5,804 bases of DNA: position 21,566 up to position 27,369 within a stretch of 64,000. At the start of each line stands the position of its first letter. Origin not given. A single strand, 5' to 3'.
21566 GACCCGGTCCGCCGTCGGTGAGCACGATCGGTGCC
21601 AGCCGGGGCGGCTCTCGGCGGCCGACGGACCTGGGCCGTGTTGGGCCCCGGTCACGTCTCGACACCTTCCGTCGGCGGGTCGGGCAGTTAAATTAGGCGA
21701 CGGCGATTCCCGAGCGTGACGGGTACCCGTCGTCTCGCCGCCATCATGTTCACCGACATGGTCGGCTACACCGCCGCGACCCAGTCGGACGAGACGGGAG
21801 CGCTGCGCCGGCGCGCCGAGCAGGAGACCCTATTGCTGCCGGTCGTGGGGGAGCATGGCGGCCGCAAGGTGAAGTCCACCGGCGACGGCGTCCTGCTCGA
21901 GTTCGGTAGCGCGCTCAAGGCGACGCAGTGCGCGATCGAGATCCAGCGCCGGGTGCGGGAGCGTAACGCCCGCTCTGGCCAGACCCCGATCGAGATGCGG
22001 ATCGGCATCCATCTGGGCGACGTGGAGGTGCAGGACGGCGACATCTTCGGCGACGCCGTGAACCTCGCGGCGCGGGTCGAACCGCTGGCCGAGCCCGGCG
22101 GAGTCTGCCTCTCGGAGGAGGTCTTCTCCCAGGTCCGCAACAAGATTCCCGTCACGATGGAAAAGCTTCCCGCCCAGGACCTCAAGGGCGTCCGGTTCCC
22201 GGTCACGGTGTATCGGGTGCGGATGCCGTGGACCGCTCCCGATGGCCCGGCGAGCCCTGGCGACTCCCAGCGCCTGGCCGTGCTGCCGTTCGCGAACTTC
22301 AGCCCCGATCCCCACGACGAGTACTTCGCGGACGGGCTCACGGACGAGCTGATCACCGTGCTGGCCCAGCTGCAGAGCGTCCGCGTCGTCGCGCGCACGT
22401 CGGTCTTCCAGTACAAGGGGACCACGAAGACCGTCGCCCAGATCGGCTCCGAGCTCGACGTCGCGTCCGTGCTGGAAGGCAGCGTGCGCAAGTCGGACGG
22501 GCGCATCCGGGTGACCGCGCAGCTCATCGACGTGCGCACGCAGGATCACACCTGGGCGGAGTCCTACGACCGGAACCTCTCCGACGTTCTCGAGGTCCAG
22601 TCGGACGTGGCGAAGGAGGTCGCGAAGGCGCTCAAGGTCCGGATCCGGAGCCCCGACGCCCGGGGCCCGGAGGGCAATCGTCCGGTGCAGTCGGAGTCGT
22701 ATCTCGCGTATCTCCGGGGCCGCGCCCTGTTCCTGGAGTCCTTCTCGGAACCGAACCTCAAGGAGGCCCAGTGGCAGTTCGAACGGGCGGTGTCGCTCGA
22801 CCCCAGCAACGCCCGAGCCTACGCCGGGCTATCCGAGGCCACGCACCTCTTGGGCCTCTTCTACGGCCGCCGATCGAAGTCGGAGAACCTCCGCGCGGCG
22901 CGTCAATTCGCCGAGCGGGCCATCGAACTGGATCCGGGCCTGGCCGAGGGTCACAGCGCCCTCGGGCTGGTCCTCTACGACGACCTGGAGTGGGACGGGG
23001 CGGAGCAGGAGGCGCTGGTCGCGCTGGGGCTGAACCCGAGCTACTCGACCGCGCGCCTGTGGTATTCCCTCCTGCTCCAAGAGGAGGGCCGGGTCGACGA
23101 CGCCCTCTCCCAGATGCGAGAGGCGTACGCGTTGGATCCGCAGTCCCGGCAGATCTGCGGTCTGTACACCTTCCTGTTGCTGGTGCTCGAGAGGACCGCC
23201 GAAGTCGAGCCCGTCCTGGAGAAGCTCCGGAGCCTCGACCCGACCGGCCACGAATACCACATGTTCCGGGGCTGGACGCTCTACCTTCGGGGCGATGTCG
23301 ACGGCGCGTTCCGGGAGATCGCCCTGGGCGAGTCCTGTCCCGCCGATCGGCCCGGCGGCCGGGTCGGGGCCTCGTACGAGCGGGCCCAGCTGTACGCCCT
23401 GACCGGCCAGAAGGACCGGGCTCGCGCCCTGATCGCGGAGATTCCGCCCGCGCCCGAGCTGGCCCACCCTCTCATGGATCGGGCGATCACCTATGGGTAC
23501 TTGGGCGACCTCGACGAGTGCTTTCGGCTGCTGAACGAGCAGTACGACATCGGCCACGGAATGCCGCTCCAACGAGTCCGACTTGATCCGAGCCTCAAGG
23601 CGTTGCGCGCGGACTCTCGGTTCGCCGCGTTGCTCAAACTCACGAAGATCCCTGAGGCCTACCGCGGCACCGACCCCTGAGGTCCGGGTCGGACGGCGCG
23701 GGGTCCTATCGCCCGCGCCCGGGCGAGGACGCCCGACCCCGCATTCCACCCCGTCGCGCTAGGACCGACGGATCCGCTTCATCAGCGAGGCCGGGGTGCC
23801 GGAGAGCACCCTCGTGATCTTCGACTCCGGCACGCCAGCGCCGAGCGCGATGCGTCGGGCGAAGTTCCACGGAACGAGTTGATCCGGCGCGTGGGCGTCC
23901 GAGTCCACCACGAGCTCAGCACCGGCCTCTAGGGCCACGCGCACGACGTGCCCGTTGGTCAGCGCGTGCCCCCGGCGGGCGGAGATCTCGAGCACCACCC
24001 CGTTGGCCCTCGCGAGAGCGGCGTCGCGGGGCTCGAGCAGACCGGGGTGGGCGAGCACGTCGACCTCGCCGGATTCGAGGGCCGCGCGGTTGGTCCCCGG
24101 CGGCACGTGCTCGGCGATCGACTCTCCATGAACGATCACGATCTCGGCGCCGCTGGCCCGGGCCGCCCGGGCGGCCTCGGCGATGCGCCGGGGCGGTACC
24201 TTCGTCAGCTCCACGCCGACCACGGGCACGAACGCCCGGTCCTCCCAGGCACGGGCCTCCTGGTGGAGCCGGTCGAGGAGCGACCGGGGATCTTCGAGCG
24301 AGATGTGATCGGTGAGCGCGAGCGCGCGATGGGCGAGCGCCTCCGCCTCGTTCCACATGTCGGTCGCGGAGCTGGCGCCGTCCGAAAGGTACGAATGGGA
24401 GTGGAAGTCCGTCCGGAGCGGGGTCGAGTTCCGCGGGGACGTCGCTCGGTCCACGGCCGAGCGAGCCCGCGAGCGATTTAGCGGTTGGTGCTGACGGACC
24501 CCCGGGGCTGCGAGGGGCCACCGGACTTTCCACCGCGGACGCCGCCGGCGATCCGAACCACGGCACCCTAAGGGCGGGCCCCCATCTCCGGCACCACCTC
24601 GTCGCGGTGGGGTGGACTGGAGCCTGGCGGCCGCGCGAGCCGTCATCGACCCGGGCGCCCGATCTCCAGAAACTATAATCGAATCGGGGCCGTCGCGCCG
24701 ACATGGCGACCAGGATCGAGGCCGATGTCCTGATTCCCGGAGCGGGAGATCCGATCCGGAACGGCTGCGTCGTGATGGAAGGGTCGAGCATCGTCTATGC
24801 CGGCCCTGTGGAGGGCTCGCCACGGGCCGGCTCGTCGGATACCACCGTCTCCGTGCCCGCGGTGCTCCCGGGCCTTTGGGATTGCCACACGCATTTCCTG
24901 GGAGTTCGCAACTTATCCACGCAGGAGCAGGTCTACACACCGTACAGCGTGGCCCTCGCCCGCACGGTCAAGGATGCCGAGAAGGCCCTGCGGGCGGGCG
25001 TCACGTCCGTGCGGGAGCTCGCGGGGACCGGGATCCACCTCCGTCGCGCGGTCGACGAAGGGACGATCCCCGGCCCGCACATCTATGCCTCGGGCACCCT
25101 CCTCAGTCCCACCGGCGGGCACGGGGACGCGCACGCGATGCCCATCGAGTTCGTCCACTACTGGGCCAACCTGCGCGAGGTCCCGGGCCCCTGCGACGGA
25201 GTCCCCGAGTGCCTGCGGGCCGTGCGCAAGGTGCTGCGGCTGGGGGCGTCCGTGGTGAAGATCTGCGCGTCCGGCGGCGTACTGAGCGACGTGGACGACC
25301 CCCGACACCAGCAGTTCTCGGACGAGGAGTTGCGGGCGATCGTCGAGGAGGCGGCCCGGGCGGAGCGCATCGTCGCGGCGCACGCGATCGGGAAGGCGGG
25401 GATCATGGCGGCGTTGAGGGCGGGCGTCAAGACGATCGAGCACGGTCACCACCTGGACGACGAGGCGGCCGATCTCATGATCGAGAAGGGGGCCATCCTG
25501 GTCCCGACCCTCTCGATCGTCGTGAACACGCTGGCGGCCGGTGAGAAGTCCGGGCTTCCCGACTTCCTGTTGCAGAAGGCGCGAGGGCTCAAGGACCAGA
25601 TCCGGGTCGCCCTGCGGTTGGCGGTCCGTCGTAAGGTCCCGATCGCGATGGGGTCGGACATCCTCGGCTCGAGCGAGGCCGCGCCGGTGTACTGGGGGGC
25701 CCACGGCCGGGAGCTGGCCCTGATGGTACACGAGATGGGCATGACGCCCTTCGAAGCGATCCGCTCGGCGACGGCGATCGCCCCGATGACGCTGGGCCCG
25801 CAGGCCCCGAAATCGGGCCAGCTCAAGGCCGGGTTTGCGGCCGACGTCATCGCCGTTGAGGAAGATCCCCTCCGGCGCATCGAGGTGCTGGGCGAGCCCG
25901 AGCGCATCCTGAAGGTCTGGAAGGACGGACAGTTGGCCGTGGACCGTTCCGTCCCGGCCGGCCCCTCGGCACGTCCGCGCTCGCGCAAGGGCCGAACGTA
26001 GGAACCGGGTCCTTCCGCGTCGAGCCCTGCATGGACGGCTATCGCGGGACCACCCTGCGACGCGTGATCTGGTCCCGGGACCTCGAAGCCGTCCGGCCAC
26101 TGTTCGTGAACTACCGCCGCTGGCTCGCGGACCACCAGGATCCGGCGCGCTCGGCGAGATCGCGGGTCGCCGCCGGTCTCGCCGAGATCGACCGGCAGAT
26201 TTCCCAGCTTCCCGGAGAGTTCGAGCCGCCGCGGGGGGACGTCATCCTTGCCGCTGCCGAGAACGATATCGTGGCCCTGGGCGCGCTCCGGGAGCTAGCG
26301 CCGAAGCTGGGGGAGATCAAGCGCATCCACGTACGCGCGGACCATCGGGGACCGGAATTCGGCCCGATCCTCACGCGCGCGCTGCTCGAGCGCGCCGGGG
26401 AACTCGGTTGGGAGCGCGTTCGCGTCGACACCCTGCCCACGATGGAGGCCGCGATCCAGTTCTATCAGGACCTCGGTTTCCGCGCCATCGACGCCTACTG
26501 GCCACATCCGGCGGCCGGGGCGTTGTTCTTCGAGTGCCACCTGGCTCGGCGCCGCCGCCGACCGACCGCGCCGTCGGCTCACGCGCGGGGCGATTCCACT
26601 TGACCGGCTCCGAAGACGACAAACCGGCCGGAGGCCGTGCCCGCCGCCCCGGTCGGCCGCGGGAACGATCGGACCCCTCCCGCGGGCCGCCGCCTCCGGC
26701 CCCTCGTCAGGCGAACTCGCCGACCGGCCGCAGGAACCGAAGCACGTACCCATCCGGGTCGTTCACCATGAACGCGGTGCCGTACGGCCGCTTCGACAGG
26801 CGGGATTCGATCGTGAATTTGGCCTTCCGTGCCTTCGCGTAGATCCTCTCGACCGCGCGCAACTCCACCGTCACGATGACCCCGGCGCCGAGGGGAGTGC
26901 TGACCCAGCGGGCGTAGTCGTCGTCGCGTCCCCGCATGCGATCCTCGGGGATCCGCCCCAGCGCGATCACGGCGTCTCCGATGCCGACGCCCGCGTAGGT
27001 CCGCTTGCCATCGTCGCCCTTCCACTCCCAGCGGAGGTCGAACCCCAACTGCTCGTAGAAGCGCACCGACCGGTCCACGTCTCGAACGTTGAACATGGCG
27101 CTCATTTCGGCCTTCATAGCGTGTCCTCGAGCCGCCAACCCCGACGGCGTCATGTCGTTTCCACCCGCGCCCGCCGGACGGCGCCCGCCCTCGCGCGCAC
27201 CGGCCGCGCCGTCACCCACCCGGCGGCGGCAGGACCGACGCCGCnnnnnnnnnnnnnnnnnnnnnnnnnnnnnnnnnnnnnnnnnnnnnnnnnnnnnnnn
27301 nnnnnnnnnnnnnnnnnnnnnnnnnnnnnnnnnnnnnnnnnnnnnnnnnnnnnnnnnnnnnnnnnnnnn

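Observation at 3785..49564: Local expansion of class III nucleotidyl cyclases: three cyclase–TolB-like–TPR paralogs plus two divergent cyclase architectures within 64 kb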

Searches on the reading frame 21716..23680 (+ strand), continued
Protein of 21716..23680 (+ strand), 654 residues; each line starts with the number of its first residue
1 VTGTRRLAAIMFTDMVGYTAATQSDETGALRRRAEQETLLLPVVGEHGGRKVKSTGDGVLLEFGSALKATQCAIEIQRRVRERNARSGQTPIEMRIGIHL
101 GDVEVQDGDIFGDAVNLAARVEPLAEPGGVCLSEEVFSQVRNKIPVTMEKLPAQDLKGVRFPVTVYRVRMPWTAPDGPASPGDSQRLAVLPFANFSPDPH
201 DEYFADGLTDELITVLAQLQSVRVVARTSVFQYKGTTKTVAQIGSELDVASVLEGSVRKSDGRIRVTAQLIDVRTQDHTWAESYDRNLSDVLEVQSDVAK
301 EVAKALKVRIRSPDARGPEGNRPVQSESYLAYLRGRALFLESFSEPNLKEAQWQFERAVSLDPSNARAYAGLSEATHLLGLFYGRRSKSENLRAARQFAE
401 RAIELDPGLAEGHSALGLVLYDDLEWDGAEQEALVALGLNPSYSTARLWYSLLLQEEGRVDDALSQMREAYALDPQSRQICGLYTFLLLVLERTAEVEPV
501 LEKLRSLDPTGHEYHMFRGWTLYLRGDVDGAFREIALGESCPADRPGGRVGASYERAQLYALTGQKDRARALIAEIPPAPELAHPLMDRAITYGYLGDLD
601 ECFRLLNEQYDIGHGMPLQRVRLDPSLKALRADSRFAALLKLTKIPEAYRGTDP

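Call 15: find_encoding_contigs(protein=P0001, flank=10000, max_places=3)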
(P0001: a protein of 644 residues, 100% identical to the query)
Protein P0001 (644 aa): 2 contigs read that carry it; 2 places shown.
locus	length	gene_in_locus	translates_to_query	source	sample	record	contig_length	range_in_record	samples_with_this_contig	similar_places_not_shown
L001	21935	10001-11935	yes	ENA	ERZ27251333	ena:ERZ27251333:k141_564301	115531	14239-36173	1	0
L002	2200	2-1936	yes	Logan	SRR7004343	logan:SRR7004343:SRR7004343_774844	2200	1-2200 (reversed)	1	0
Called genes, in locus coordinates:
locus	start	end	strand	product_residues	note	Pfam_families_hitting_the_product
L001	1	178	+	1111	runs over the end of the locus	PF05729:NACHT (weak), PF13191:AAA_16, PF13401:AAA_22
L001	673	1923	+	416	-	PF06224:AlkZ-like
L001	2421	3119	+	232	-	-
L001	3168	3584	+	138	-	PF00903:Glyoxalase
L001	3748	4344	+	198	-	-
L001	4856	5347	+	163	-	PF01243:PNPOx_N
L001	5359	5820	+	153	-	PF04238:DUF420 (weak)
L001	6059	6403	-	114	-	PF12773:DZR (faint), PF13240:Zn_Ribbon_1 (faint), PF13248:Zn_ribbon_3 (faint)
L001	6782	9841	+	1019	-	-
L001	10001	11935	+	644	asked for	PF00211:Guanylate_cyc, PF13428:TPR_14 (faint), PF13432:TPR_16 (faint), PF07719:TPR_2 (faint), PF13181:TPR_8 (faint), PF13414:TPR_11 (faint), PF13431:TPR_17 (faint), PF14559:TPR_19 (weak)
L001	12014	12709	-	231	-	PF02811:PHP (weak)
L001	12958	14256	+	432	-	PF01979:Amidohydro_1, PF07969:Amidohydro_3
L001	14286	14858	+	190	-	PF00583:Acetyltransf_1, PF13508:Acetyltransf_7 (weak)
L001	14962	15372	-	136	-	PF00903:Glyoxalase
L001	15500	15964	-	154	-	PF08241:Methyltransf_11 (weak), PF13649:Methyltransf_25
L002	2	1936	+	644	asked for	PF00211:Guanylate_cyc, PF13428:TPR_14 (faint), PF13432:TPR_16 (faint), PF07719:TPR_2 (faint), PF13181:TPR_8 (faint), PF13414:TPR_11 (faint), PF13431:TPR_17 (faint), PF14559:TPR_19 (weak)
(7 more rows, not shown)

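Call 19: find_related_loci(query=window:21716-23680:+, collection=genome_contigs, flank=10000)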
Query window:21716-23680:+ (654 aa) in genome_contigs; peptide patterns used: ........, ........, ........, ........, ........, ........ (x = any residue, [..] = any of these).
600 stretches matched a pattern (row limit reached: there are more); 585 encode a relative of the query (tblastn E <= 1e-3); the best 80 are kept; 80 distinct loci.
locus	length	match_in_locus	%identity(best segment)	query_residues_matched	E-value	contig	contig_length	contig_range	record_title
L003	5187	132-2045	50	1-646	0e+0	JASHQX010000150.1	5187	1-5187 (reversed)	MAG: Thermoplasmata archaeon isolate JOPF086 JOPF_NEAR_contig_1196657, whole genome shotgun sequence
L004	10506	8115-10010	49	4-641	0e+0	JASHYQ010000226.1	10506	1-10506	MAG: Thermoplasmata archaeon isolate JOPF287 JOPF_A10C_contig_226944, whole genome shotgun sequence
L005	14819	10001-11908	50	1-641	0e+0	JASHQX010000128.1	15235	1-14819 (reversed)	MAG: Thermoplasmata archaeon isolate JOPF086 JOPF_NEAR_contig_981767, whole genome shotgun sequence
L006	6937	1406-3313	49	4-645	6e-176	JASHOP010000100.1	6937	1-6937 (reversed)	MAG: Thermoplasmata archaeon isolate JOPF026 JOPF_N143_contig_87840, whole genome shotgun sequence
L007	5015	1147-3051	48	4-640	2e-178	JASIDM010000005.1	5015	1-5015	MAG: Thermoplasmata archaeon isolate JOPF413 JOPF_A141_contig_4483, whole genome shotgun sequence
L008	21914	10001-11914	48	4-645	1e-173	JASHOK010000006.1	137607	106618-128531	MAG: Thermoplasmata archaeon isolate JOPF021 JOPF_A14C_contig_14419, whole genome shotgun sequence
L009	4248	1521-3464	49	1-654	2e-175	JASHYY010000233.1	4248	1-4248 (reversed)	MAG: Thermoplasmata archaeon isolate JOPF295 JOPF_A14C_contig_230217, whole genome shotgun sequence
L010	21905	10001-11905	49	1-641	0e+0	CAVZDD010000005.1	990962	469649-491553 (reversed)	MAG: uncultured Thermoplasmata archaeon isolate MFD09222.bin.1.10 genome assembly, contig: contig_95285, whole genome sh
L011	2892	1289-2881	52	4-535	3e-178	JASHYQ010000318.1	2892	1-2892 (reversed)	MAG: Thermoplasmata archaeon isolate JOPF287 JOPF_A10C_contig_325156, whole genome shotgun sequence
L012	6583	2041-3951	47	1-641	1e-166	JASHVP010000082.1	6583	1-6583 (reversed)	MAG: Thermoplasmata archaeon isolate JOPF208 JOPF_A07C_contig_126731, whole genome shotgun sequence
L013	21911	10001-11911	47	1-641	2e-159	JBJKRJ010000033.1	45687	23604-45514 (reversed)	MAG: Thermoplasmata archaeon isolate Bin_56 S1Ck127_1061927_flag_0_multi_18.9960_len_45687, whole genome shotgun sequenc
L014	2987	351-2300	44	1-653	2e-153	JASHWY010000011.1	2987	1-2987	MAG: Thermoplasmata archaeon isolate JOPF243 JOPF_A10C_contig_11350, whole genome shotgun sequence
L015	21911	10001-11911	41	3-641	9e-142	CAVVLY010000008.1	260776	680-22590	MAG: uncultured Nitrososphaerota archaeon isolate MFD09222.bin.2.70 genome assembly, contig: contig_89021, whole genome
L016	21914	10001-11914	42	1-646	3e-139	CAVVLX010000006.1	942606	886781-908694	MAG: uncultured Thermoplasmata archaeon isolate MFD09222.bin.2.58 genome assembly, contig: contig_44249, whole genome sh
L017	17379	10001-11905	42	3-646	8e-139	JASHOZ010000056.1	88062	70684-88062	MAG: Nitrososphaerales archaeon isolate JOPF036 JOPF_NEAR_contig_1217804, whole genome shotgun sequence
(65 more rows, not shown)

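Call 32: search_protein_families(library=ncbifam, proteins=[window:21716-23680:+], max_evalue=0.01)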
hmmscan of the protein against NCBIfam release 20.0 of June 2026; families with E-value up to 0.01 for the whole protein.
window:21716-23680:+ (654 aa): 12 families
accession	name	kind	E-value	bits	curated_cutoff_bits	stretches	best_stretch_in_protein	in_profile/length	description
NF058673.1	LipAdnlyCyLipJMY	equivalog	1.6e-18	66.7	800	1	4-160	292-441/449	bifunctional lipase/adenylate cyclase LipJ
NF009037.0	PRK12370.1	equivalog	2.7e-11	42.6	589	2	166-476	103-404/553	HilA/EilA family virulence transcriptional regulator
TIGR04510.1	mod_pep_cyc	subfamily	2.6e-10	39.5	400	1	250-471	317-528/814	putative peptide modification system cyclase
NF047558.1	TPR_END_plus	domain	4.6e-08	32.9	32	1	589-641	5-56/56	TPR end-of-group domain-containing protein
TIGR02521.1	type_IV_pilW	equivalog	8.5e-08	32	154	1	388-510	43-167/234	type IV pilus biogenesis/stability protein PilW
TIGR02917.1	PEP_TPR_lipo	equivalog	1.3e-06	26.6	312.2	1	390-534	275-419/899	XrtA/PEP-CTERM system TPR-repeat protein PrsT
NF033762.1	social_mot_Tgl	equivalog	2.2e-06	27.2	225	1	391-467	46-123/252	social motility TPR repeat lipoprotein Tgl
TIGR03903.1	TOMM_kin_cyc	equivalog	3.8e-06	25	705.75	1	41-143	326-439/1267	TOMM system kinase/cyclase fusion protein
NF040959.1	MamA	equivalog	3.4e-05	23.4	200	1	357-480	55-175/204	magnetosome protein MamA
NF008391.2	PRK11189.1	equivalog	0.00012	21.6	250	1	395-476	84-165/297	lipoprotein NlpI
NF007540.1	PRK10153.1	equivalog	0.00068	18.6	400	1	200-379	221-391/516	lysine decarboxylation/transport transcriptional activator CadC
TIGR02800.1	propeller_TolB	equivalog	0.0012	17.8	343.15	1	186-307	24-149/418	Tol-Pal system beta propeller repeat protein TolB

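Call 33: search_protein_families(library=padloc, proteins=[window:21716-23680:+], max_evalue=0.01)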
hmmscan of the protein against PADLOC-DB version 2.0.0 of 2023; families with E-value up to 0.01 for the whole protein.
window:21716-23680:+ (654 aa): 2 families
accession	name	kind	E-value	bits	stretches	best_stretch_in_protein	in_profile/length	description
PDLC00734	PycC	-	3.1e-09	34.4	1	6-144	188-348/374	Pycsar cyclase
PDLC02367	PycC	-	0.003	15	1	42-144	79-196/226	-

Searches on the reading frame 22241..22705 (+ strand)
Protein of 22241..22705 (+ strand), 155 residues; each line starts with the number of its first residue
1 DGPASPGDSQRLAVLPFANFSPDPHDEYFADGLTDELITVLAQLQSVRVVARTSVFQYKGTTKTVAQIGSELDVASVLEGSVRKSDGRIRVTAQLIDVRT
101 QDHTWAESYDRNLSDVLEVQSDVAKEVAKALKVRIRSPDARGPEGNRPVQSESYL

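Call 42: predict_structure(alignment_id=A1)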
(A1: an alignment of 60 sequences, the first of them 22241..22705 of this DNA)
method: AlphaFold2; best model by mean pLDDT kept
length: 155 residues; sequences in the alignment: 60
mean_pLDDT: 84.4   pTM: 0.77
mean pLDDT of the five models: 84.4, 84.1, 83.5, 83.0, 80.8
residues with pLDDT >= 90: 106; 70-90: 20; 50-70: 7; < 50: 22
segments of 3 or more residues with pLDDT < 50: 1-7, 139-150, 153-155
pLDDT, mean of each block of 10 residues (from residue 1): 51 95 81 96 93 93 95 96 92 96 96 93 96 67 43 45
secondary structure, 60 per line:
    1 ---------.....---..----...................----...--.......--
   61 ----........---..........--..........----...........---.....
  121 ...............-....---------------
elements in order: E10-14 H24-42 E47-49 H52-58 H65-72 E76-85 E88-97 E102-112 H116-135 H137-140

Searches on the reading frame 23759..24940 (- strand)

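Call 58: search_protein_families(library=pfam, proteins=[window:23759-24940:-], max_evalue=0.001)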
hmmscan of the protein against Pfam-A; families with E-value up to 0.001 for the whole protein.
window:23759-24940:- (393 aa): 1 family
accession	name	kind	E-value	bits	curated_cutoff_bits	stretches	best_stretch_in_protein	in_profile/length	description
PF02811.25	PHP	-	1.2e-06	29.4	26.4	1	178-248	1-66/164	PHP domain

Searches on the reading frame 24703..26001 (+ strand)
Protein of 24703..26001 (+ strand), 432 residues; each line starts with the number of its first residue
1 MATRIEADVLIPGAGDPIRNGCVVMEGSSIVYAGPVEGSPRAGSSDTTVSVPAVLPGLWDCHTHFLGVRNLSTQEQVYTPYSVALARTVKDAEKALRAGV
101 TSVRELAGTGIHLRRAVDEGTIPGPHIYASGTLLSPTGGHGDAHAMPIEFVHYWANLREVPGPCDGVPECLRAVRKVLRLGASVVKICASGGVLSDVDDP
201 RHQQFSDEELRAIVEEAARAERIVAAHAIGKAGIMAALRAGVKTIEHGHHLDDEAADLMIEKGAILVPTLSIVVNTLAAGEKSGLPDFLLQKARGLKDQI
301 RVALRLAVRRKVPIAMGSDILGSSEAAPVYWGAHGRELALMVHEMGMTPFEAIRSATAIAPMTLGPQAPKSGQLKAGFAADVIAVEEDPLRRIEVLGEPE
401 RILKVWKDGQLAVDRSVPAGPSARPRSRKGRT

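Call 16: search_protein_families(library=pfam, proteins=[window:24703-26001:+], max_evalue=0.001)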
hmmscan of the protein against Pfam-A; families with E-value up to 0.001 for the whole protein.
window:24703-26001:+ (432 aa): 2 families
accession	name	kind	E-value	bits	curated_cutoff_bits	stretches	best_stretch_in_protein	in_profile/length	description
PF01979.26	Amidohydro_1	-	4.1e-44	151.7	25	1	54-411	2-344/345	Amidohydrolase family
PF07969.17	Amidohydro_3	-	4.1e-11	43.5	29.7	1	203-411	257-470/472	Amidohydrolase family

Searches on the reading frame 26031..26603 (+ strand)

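Call 16: search_protein_families(library=pfam, proteins=[window:26031-26603:+], max_evalue=0.001)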
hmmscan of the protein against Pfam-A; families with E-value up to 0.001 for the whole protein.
window:26031-26603:+ (190 aa): 4 families
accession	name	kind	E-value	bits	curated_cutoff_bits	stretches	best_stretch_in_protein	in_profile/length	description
PF00583.31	Acetyltransf_1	-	2.7e-10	41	20.7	1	63-150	28-116/116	Acetyltransferase (GNAT) family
PF13508.13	Acetyltransf_7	-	1e-06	29.4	27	1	69-151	3-83/84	Acetyltransferase (GNAT) domain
PF08445.16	FR47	-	7.2e-05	23.1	22.1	1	89-156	17-84/86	FR47-like protein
PF13673.13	Acetyltransf_10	-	0.00027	21.4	23.6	1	62-154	24-111/128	Acetyltransferase (GNAT) domain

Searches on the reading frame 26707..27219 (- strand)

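Call 57: search_protein_families(library=pfam, proteins=[window:26707-27219:-], max_evalue=0.001)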
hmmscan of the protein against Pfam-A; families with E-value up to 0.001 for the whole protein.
window:26707-27219:- (170 aa): 1 family
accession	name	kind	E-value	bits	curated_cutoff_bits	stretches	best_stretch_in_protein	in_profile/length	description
PF00903.31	Glyoxalase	-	1.2e-14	55.1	20.6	1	42-162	6-121/121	Glyoxalase/Bleomycin resistance protein/Dioxygenase superfamily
